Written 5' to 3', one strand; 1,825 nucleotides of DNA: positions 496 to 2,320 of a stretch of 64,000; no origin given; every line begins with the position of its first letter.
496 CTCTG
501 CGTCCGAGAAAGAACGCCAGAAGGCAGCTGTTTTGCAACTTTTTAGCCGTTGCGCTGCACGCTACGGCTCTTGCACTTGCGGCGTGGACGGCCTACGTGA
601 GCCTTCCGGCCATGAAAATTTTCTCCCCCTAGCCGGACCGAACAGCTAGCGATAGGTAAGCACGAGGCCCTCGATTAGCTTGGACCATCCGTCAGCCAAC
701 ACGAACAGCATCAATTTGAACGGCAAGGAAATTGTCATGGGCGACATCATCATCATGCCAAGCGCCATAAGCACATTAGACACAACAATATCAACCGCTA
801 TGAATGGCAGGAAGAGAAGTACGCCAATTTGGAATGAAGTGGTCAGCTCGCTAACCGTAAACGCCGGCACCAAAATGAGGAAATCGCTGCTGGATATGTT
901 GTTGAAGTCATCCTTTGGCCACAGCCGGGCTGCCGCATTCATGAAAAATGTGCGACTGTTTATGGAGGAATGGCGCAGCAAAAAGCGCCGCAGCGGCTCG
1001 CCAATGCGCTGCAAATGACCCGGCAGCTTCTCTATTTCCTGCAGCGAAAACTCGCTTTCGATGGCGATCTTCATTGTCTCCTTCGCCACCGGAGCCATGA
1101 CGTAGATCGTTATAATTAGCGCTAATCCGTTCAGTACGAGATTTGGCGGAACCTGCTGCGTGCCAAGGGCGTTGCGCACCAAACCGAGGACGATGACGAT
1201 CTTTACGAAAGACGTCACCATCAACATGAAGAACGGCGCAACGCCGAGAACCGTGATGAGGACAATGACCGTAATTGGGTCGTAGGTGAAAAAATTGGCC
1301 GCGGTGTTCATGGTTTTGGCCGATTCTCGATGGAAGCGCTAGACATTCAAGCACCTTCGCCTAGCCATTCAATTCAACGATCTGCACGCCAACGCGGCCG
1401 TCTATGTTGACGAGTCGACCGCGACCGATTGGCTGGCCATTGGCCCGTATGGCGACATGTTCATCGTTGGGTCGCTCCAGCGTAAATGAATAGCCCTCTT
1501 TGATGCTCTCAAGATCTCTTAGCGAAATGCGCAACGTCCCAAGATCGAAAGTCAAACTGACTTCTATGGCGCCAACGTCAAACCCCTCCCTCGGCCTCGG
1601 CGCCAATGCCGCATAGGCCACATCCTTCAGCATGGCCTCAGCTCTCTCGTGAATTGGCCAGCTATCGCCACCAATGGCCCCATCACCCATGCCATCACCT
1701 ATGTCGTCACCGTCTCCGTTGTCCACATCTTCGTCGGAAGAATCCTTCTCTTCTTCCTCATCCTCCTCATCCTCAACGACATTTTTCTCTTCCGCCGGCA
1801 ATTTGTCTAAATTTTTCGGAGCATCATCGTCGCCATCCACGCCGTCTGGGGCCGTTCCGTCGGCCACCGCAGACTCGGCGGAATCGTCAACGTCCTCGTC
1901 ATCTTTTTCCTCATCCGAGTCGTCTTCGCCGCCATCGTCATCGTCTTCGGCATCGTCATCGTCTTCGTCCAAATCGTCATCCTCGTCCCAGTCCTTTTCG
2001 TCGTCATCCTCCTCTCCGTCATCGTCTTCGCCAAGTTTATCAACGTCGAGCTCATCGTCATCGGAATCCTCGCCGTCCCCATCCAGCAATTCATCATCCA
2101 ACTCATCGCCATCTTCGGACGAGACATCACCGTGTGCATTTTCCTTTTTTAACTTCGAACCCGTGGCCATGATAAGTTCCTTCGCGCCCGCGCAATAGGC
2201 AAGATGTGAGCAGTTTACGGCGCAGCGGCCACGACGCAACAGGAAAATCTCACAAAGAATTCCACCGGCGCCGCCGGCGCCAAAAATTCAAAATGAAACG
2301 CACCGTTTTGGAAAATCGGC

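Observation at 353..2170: Stranded SpoA-gene/sctR pair: sctS-sctT-sctU do not follow sctR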

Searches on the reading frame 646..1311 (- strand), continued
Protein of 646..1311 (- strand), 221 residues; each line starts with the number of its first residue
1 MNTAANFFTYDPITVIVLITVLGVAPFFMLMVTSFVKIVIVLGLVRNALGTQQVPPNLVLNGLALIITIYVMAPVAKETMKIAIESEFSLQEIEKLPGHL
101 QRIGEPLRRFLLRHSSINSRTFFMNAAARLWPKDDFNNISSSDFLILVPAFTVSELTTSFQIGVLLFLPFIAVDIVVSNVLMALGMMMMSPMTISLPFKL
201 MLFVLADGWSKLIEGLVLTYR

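Call 60: list_cluster_members(proteins=[P0371, P0372, P0373, P0374, P0375, P0376, P0377, P0378, P0379, P0380])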
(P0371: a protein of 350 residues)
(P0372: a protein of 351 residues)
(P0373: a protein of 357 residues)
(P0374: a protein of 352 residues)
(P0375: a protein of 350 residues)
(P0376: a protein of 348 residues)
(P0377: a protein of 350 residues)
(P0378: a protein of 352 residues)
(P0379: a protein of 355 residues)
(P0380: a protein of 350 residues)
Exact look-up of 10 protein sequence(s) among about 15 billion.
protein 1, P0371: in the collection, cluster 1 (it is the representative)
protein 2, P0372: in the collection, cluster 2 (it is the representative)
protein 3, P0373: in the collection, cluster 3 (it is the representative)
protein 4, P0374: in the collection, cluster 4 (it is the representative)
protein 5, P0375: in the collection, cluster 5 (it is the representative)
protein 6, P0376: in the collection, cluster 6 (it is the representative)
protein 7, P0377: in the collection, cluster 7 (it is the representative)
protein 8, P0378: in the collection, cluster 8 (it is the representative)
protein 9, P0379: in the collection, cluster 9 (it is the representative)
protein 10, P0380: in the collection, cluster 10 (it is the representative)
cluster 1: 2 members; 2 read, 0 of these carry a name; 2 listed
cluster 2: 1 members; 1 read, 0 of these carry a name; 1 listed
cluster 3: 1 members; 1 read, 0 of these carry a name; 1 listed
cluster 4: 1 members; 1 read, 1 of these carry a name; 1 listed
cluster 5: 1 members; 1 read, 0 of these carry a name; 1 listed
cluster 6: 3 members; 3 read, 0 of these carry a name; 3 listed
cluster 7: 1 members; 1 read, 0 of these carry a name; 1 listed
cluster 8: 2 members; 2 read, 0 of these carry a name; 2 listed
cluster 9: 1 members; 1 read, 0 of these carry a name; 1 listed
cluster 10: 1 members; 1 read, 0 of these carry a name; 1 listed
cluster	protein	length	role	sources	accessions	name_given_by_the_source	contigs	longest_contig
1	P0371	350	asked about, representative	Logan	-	-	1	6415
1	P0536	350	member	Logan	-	-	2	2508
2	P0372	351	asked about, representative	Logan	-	-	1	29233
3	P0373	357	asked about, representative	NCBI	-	-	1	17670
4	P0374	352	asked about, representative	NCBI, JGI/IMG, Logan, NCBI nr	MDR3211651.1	MAG: type III secretion system export apparatus subunit SctU [Planctomycetota bacterium] | type III secretion protein U | type III secretion system export apparatus subunit SctU [Planctomycetota bacterium]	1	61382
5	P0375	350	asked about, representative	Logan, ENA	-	-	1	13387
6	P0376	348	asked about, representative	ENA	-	-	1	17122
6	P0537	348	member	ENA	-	-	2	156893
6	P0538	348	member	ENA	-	-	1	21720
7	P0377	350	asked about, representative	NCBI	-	-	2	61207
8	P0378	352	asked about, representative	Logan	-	-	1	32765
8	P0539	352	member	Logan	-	-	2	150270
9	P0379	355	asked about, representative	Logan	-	-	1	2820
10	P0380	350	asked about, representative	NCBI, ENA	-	-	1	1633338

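Call 62: find_encoding_contigs(protein=P0361, flank=10000, max_places=3)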
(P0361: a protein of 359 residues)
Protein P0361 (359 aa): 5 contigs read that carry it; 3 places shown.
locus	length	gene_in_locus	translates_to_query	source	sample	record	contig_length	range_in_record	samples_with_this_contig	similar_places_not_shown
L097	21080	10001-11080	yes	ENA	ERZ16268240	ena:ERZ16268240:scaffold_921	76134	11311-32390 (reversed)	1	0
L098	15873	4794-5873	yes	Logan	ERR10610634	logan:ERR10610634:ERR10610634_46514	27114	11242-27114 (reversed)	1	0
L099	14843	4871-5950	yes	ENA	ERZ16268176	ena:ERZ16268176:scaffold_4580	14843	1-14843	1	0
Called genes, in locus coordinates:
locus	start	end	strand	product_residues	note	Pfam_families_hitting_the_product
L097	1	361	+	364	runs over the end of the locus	PF13784:Fic_N, PF02661:Fic, PF21248:SoFic-like_C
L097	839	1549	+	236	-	PF00813:FliP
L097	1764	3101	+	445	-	PF02885:Glycos_trans_3N, PF00591:Glycos_transf_3, PF07831:PYNP_C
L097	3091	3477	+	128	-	-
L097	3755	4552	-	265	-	PF00669:Flagellin_N, PF00700:Flagellin_C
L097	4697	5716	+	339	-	-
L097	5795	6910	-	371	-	PF01041:DegT_DnrJ_EryC1, PF00155:Aminotran_1_2 (weak), PF01053:Cys_Met_Meta_PP (faint)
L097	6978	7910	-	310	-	PF00551:Formyl_trans_N, PF02911:Formyl_trans_C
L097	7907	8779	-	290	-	PF00793:DAHP_synth_1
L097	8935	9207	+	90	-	PF01313:Bac_export_3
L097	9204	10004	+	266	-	PF01311:Bac_export_1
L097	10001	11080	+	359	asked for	PF01312:Bac_export_2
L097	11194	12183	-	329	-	PF01300:Sua5_yciO_yrdC, PF03481:Sua5_C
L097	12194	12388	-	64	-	PF01084:Ribosomal_S18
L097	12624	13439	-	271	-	-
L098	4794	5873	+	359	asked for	PF01312:Bac_export_2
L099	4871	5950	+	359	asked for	PF01312:Bac_export_2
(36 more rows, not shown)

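Call 74: list_cluster_members(proteins=[P0421, P0381, P0386, P0394, P0383, P0387, P0392, P0415, P0408, P0403])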
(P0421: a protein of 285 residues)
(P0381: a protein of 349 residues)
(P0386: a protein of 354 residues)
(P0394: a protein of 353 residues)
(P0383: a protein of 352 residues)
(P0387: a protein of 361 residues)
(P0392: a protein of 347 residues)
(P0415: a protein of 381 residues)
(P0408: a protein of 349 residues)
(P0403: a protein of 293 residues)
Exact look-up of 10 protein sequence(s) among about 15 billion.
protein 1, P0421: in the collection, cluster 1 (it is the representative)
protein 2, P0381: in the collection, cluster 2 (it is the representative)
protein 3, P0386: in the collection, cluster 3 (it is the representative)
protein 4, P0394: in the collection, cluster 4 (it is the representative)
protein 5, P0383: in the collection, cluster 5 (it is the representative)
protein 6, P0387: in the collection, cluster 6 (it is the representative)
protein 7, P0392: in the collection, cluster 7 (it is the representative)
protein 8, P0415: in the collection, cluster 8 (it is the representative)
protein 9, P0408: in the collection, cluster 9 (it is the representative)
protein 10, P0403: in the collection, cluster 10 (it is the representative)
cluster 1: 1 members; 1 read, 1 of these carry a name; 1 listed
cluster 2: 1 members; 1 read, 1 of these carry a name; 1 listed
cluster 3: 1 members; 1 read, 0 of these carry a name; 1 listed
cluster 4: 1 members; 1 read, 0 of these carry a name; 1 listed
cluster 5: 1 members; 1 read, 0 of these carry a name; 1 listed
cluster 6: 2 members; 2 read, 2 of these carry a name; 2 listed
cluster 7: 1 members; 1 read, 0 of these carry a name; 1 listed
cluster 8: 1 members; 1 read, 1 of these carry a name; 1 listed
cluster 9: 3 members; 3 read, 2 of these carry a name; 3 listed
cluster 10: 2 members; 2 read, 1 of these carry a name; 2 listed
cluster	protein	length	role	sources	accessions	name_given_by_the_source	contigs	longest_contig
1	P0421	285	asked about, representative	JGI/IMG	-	type III secretion protein U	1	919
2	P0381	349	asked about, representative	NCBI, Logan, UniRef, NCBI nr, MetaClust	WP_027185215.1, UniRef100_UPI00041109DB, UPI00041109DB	type III secretion system export apparatus subunit SctU [Desulfovibrio inopinatus] | type III secretion system export apparatus subunit SctU n=1 Tax=Desulfovibrio inopinatus ... | status=active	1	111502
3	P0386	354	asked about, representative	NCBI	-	-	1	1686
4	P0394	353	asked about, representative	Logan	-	-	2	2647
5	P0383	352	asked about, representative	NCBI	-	-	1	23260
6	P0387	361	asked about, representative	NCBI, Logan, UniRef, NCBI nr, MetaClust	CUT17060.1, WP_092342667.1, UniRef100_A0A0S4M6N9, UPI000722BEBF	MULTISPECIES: type III secretion system export apparatus subunit SctU [Candidatus ... | Type III secretion system protein U n=2 Tax=Candidatus Ichthyocystis TaxID=2929841 ... | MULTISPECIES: type III secretion system export apparatus subunit SctU [Ichthyocystis]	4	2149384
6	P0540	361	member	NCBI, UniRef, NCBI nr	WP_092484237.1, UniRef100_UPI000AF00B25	type III secretion system export apparatus subunit SctU [Candidatus Ichthyocystis ... | type III secretion system export apparatus subunit SctU n=1 Tax=Candidatus Ichthyocystis ...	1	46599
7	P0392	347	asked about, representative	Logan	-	-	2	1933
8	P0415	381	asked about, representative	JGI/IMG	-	type III secretion protein U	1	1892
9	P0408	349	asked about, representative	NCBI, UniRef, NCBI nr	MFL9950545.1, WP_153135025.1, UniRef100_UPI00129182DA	type III secretion system export apparatus subunit SctU [Paraburkholderia agricolaris] | type III secretion system export apparatus subunit SctU n=1 Tax=Paraburkholderia ...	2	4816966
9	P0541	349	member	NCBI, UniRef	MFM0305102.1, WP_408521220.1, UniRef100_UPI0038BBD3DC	type III secretion system export apparatus subunit SctU [Paraburkholderia sediminicola] | type III secretion system export apparatus subunit SctU n=1 Tax=Paraburkholderia ...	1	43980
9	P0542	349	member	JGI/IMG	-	-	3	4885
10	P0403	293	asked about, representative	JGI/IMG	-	type III secretion protein U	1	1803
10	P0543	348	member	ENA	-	-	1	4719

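Call 77: search_protein_families(library=pfam, proteins=[L005:13296-14684:-, L005:13066-13299:-, L005:12734-13069:-, L005:12276-12725:-, L005:11851-12264:-, L005:9502-10539:-, L005:8791-9483:-, L005:8111-8887:-, L005:46-1698:+], max_evalue=0.01)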
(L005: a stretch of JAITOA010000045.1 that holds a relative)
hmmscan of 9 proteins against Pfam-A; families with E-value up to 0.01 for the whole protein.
L005:13296-14684:- (462 aa): 6 families
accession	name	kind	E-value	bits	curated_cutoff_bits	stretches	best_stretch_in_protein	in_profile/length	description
PF16697.10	Yop-YscD_cpl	-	2.1e-10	41.1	33.2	1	18-108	1-90/94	Inner membrane component of T3SS, cytoplasmic domain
PF23893.1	Y4YQ_C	-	2.9e-08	33.8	27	1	417-455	14-52/53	Uncharacterised protein Y4YQ C-terminal domain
PF00498.31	FHA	-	6e-08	33.4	20.7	1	40-100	3-65/67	FHA domain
PF21937.1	Yop-YscD_ppl_2nd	-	1.4e-07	31.5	27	1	282-320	27-65/67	YscD/CdsD-like Bon-like domain 2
PF21934.1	Yop-YscD_ppl_3rd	-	0.00061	19.9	24.3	0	334-383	11-61/64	YscD/CdsD-like Bon-like domain 3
PF19779.4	DUF6264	-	0.0016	19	31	1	110-191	9-93/183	Family of unknown function (DUF6264)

L005:13066-13299:- (77 aa): 0 families

L005:12734-13069:- (111 aa): 1 family
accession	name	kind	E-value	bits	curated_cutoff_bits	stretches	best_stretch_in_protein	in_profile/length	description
PF09392.15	T3SS_needle_F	-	1.8e-05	25.2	29.4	1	38-110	1-71/71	Type III secretion needle MxiH, YscF, SsaG, EprI, PscF, EscF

L005:12276-12725:- (149 aa): 4 families
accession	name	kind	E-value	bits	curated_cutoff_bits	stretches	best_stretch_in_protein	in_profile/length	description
PF14559.12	TPR_19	-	0.00022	21.9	25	1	38-97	4-62/68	Tetratricopeptide repeat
PF09613.16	HrpB1_HrpK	-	0.0021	18.1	29.3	1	18-138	4-122/126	Bacterial type III secretion protein (HrpB1_HrpK)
PF13428.12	TPR_14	-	0.0047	17.9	23.5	0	27-66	3-42/44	Tetratricopeptide repeat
PF13174.12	TPR_6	-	0.005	17.8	26.3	0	28-58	3-33/33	Tetratricopeptide repeat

L005:11851-12264:- (137 aa): 1 family
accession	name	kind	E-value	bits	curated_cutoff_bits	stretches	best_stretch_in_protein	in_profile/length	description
PF17001.10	T3SS_basalb_I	-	9.9e-09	36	32.4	1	33-136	2-94/94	Type III secretion basal body protein I, YscI, HrpB, PscI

L005:9502-10539:- (345 aa): 1 family
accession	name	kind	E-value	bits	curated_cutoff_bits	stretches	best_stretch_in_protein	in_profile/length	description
PF01514.23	YscJ_FliF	-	4.7e-26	92.2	24.4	1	82-245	7-169/179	Secretory protein of YscJ/FliF family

L005:8791-9483:- (230 aa): 2 families
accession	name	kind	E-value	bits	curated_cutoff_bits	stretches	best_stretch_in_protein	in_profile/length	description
PF06578.17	YscK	-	1.3e-06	28.5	22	1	65-199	39-171/209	YOP proteins translocation protein K (YscK)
PF09482.15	OrgA_MxiK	-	2.3e-05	24.9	25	1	28-198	2-153/181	Bacterial type III secretion apparatus protein (OrgA_MxiK)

L005:8111-8887:- (258 aa): 4 families
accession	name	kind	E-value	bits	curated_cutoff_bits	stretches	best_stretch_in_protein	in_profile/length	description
PF06635.17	T3SS_SCTL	-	1.8e-11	44.4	23.3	1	83-248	31-195/206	Type 3 secretion system stator protein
PF02108.21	FliH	-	7.3e-06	26.4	24.1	1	140-245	22-126/128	Flagellar assembly protein FliH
PF02749.22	QRPTase_N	-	0.00061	20.4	27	0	120-154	47-81/82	Quinolinate phosphoribosyl transferase, N-terminal domain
PF05103.18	DivIVA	-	0.0032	17.9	28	1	65-106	79-120/131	DivIVA protein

L005:46-1698:+ (550 aa): 0 families

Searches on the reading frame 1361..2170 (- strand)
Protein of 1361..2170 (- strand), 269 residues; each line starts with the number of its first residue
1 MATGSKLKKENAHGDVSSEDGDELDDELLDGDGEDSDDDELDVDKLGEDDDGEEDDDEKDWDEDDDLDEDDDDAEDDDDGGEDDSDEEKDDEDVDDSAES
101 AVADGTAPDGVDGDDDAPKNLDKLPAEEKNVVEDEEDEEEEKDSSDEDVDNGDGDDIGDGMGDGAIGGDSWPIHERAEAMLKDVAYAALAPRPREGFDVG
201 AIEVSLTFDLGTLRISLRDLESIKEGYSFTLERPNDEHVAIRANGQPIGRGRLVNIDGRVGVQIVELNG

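Call 5: search_protein_families(library=pfam, proteins=[window:1361-2170:-], max_evalue=0.01)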
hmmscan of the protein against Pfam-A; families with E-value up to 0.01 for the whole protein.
window:1361-2170:- (269 aa): 1 family
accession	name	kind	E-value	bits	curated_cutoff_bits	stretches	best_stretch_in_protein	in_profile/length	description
PF01052.25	FliMN_C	-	3.2e-16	59.4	23.8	1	199-267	3-71/73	Type III flagellar switch regulator (C-ring) FliN C-term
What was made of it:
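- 1361..2170 (-): sctQb: a variable D/E-rich N-terminal region followed by a C-terminal SpoA domain. It equals the C-terminal third of a full-length SctQ. Pfam FliMN_C 3.2e-16 (call 5).
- Checked: SpoA gene, 1361-2170 (-): Pfam FliMN_C, 3.2e-16, residues 199-267 (call 5).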

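Call 23: search_protein_families(library=ncbifam, proteins=[window:1361-2170:-], max_evalue=0.01)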
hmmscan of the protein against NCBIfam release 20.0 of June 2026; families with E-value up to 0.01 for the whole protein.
window:1361-2170:- (269 aa): 8 families
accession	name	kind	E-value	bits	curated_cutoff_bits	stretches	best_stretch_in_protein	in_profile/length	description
TIGR02551.1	SpaO_YscQ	equivalog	1.5e-22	81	100.8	1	63-267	198-300/300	type III secretion system cytoplasmic ring protein SctQ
TIGR02480.1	fliN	equivalog_domain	1.4e-13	50.6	84.05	1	201-267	7-73/77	flagellar motor switch protein FliN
NF005275.1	PRK06782.1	equivalog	1.8e-06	27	681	1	201-266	449-514/516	flagellar motor switch protein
NF006018.0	PRK08158.1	equivalog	1.9e-06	27.1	223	1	202-266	230-294/303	YscQ/HrcQ family type III secretion apparatus protein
NF005277.0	PRK06789.1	equivalog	3.7e-06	26.8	81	1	202-268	7-73/74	flagellar motor switch protein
NF005956.0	PRK08035.1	equivalog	1e-05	24.9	230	1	197-264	246-313/323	YscQ/HrcQ family type III secretion apparatus protein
NF006273.1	PRK08433.1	equivalog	7e-05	23.1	114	1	202-266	21-85/100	flagellar motor switch protein FliN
NF005995.1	PRK08119.1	equivalog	0.0015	18.1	218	1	204-266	306-368/376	flagellar motor switch phosphatase FliY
